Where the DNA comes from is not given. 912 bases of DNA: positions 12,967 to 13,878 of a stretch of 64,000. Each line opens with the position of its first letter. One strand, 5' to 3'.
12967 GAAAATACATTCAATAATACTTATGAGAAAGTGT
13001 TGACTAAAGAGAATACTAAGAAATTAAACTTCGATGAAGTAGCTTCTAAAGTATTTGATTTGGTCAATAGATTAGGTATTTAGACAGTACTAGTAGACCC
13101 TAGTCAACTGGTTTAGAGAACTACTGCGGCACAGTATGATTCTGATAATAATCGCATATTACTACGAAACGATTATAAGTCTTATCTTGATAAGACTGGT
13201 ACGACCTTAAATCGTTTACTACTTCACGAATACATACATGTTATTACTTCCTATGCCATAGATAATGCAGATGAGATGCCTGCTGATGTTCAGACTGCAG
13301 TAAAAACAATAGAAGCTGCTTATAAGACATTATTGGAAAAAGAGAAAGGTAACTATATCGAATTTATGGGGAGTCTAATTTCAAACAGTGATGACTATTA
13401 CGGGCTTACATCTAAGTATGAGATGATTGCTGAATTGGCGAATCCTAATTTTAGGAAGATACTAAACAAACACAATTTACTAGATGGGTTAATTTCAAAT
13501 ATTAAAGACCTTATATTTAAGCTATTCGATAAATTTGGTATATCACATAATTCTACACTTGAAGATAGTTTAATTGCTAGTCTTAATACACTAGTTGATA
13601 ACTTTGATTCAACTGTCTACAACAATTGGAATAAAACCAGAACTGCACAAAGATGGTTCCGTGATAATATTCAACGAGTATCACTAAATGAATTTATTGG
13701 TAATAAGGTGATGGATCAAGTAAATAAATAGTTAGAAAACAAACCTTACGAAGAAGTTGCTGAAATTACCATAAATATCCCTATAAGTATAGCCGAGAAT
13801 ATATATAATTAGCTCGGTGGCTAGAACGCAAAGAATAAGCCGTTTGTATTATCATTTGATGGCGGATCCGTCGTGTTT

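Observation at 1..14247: Single reading frame of at least 4,748 codons, still 5'-incomplete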

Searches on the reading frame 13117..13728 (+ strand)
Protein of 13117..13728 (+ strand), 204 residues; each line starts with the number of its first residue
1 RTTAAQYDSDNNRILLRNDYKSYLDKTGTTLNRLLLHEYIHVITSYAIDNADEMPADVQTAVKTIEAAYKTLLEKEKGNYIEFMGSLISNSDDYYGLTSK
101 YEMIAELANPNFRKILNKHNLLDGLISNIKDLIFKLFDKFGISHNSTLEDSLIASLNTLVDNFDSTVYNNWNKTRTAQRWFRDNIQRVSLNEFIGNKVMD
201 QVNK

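Call 55: search_protein_representatives(protein=window:13117-13728:+)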
Query: 204 residues. Proteins with E-value up to 0.001 (for the whole library): 119; up to 1e-10: 9; up to 1e-30: 1. The best 119 are listed.
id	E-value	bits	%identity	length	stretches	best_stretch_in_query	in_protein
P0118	1.9e-100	350.6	80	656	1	3-203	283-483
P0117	3.3e-30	121.5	81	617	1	129-203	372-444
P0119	7.6e-28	113.8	38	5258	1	3-177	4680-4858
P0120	3.3e-27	111.7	79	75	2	150-203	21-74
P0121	7.6e-24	100.8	37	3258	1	2-188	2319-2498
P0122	2.0e-23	99.4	44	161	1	54-195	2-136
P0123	8.1e-20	87.6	31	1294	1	3-189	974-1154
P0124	2.9e-13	66.2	34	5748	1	3-175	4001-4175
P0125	2.3e-11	60.1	57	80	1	2-57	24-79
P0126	2.0e-10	57.0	34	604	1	6-173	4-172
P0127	2.3e-10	56.8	38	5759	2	32-170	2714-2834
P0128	3.4e-10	56.2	39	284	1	24-187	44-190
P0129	8.5e-10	55.0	33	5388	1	3-171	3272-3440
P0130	1.4e-09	54.2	34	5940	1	4-174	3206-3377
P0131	4.6e-09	52.6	39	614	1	9-175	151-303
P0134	1.2e-08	51.2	29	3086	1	2-179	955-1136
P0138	2.6e-08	50.1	33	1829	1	5-173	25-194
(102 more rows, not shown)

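Call 59: search_protein_families(library=pfam, max_evalue=0.001, proteins=[P0121, P0123, P0134, P0138])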
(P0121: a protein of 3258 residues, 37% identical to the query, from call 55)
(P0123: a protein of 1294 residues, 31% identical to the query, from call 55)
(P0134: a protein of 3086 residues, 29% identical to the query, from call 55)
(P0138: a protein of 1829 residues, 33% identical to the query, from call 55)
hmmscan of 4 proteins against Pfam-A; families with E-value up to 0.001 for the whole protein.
P0121 (3258 aa): 1 family
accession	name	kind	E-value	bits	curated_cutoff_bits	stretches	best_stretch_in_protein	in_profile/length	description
PF12705.13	PDDEXK_1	-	2.3e-07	31.5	22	1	2612-2784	36-190/247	PD-(D/E)XK nuclease superfamily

P0123 (1294 aa): 0 families

P0134 (3086 aa): 5 families
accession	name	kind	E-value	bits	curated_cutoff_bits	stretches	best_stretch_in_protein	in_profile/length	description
PF18857.6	LPD38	-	1.4e-35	123.6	27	1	2770-2955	1-175/189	Large polyvalent protein associated domain 38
PF18838.6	LPD23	-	1.1e-09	38.4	27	1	1377-1418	13-54/58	Large polyvalent protein associated domain 23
PF20573.4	DUF6782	-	8e-06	25.7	27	1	1528-1580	58-110/241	Putative metallopeptidase family (DUF6782)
PF10263.15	SprT-like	-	7.9e-05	22.9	25.6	0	956-1002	34-78/108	SprT-like family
PF00271.37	Helicase_C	-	0.00078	20.1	23.5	0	357-433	42-110/110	Helicase conserved C-terminal domain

P0138 (1829 aa): 1 family
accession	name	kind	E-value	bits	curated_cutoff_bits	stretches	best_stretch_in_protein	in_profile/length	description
PF18857.6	LPD38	-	5.7e-37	128.1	27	1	1419-1616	1-189/189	Large polyvalent protein associated domain 38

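Call 63: search_solved_structures(query=A1, max_evalue=10, show_alignments=2)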
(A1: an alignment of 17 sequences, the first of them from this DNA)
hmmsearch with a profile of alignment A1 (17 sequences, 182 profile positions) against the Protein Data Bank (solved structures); distinct sequences matched with E-value up to 10: 17.
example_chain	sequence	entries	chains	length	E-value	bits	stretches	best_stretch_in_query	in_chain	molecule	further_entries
8vb2_A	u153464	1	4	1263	1e-08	38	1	29-157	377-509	Tetrameric ejection protein (gp48)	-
9sfn_G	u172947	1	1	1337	7.6e-08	35.1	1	33-162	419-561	Internal virion protein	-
23sg_S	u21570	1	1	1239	2.6e-07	33.4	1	23-140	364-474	gp10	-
8ugc_A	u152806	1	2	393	8.4e-05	25.2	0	132-173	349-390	FD15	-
2l0r_A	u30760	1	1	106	0.011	18.4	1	35-103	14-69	Lethal factor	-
3u7i_A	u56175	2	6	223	0.14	14.7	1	111-162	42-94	FMN-dependent NADH-azoreductase 1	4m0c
5n9j_R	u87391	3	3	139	0.15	14.6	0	100-127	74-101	Mediator of RNA polymerase II transcription subunit 31 | Mediator complex subunit 31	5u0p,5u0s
5fxn_A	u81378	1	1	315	0.58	12.7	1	34-74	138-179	THERMOLYSIN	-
1kei_A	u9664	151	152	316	0.58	12.7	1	34-74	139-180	Thermolysin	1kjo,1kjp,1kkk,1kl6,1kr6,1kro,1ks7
1fj3_A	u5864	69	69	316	0.58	12.7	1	34-74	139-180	THERMOLYSIN | PROTEIN (THERMOLYSIN)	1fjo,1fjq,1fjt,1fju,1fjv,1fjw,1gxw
4m65_A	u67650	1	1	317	0.58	12.7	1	34-74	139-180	Thermolysin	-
4wba_A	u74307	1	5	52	0.69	12.4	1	54-82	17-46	Non-structural glycoprotein NSP4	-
1y5e_A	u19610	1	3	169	1.2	11.6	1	13-55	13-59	Molybdenum cofactor biosynthesis protein B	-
7r03_A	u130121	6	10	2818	1.6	11.3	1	118-167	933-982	Isoform I of Neurofibromin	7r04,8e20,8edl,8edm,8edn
7pgp_F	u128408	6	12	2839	1.6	11.3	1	118-167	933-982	Neurofibromin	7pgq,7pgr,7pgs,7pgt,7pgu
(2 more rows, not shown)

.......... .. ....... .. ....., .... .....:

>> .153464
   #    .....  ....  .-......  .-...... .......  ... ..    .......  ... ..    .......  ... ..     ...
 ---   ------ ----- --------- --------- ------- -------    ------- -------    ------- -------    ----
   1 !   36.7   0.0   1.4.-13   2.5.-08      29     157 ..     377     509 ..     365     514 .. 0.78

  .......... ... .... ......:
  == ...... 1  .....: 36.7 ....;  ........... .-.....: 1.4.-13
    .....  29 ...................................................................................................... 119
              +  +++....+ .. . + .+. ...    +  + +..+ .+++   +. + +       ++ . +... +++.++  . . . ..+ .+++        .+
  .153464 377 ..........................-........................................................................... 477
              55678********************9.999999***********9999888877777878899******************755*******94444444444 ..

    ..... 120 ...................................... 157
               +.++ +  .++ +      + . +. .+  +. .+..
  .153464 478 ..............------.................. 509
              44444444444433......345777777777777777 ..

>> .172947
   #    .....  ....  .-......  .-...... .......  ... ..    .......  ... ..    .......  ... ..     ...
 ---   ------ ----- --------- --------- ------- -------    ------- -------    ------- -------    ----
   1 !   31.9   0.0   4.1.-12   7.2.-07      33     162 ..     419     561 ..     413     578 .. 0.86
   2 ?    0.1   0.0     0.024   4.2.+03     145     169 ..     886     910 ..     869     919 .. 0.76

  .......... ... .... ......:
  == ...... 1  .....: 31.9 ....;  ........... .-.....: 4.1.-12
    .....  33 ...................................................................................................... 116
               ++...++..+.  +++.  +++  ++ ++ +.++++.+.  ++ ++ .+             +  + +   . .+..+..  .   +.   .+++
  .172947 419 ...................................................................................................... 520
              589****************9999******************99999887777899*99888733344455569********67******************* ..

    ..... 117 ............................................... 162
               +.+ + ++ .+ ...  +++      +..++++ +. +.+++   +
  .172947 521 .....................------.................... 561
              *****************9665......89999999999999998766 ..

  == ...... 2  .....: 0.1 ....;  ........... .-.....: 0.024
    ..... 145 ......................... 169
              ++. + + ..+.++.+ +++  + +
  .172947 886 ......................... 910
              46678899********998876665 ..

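Call 64: search_protein_families(library=pfam, alignment_id=A1, max_evalue=1)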
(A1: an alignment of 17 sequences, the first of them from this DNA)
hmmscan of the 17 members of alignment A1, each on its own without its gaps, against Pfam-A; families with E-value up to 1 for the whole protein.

A. member 1, seq(190 aa): 2 families
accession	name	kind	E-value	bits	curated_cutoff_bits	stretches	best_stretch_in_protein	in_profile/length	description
PF21572.2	Nop5_56-rel_N_Arc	-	0.026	15.3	27.8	1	41-90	7-55/128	Archaeal Nop5/56-rel, N-terminal domain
PF10263.15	SprT-like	-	0.092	13.1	25.6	1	6-50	35-79/108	SprT-like family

B. families by the number of members that match (of 17 scanned): 33 families (the first 25 are shown)
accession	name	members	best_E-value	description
PF10263.15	SprT-like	13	2.5e-05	SprT-like family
PF06114.19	Peptidase_M78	3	0.0045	IrrE N-terminal-like domain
PF14891.12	Peptidase_M91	2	0.0075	Effector protein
PF01431.27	Peptidase_M13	2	0.031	Peptidase family M13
PF14521.12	Aspzincin_M35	2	0.047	Lysine-specific metallo-endopeptidase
PF18476.7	PIN_8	1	0.0034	PIN like domain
PF04947.19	Pox_VLTF3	1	0.0089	Poxvirus Late Transcription Factor VLTF3 like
PF18735.6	HEPN_RiboL-PSP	1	0.015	RiboL-PSP-HEPN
PF15655.11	Imm-NTF2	1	0.015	NTF2 fold immunity protein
PF23249.1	KH_PARP14_3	1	0.019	PARP14, third type I KH domain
PF03937.21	Sdh5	1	0.019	Flavinator of succinate dehydrogenase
PF08848.17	DUF1818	1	0.021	Domain of unknown function (DUF1818)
PF21572.2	Nop5_56-rel_N_Arc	1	0.026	Archaeal Nop5/56-rel, N-terminal domain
PF04652.21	Vta1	1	0.028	Vta1 like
PF11583.14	AurF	1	0.03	P-aminobenzoate N-oxygenase AurF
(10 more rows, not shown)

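Call 90: predict_structure(alignment_id=A3)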
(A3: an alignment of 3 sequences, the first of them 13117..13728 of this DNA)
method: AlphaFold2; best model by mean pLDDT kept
length: 204 residues; sequences in the alignment: 3
mean_pLDDT: 42.9   pTM: 0.34
mean pLDDT of the five models: 42.9, 40.5, 39.1, 37.6, 37.2
residues with pLDDT >= 90: 0; 70-90: 0; 50-70: 50; < 50: 154
segments of 3 or more residues with pLDDT < 50: 1-9, 11-53, 80-102, 107-111, 136-204
pLDDT, mean of each block of 10 residues (from residue 1): 40 41 36 38 41 50 56 57 40 41 48 55 55 50 41 42 35 35 32 30 29
secondary structure, 60 per line:
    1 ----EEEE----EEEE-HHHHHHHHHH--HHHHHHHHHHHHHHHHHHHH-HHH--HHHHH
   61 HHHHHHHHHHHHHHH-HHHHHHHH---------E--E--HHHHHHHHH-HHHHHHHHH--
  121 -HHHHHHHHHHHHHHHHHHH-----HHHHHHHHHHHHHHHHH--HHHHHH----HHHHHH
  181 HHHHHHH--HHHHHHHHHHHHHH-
elements in order: E5-8 E13-16 H18-27 H30-49 H56-75 H77-84 H100-108 H110-118 H122-140 H146-162 H165-170 H175-187 H190-203

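Call 118: find_related_loci(query=window:13117-13728:+, collection=viral_contigs, flank=3000)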
Query window:13117-13728:+ (204 aa) in viral_contigs; peptide patterns used: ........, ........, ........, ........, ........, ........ (x = any residue, [..] = any of these).
23 stretches matched a pattern; 4 encode a relative of the query (tblastn E <= 1e-3); 3 distinct loci.
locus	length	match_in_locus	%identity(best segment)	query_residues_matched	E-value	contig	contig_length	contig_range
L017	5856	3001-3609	90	2-204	4e-122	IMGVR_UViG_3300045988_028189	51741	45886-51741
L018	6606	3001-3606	79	2-203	6e-109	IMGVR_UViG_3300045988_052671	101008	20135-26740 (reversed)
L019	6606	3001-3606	80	2-203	3e-110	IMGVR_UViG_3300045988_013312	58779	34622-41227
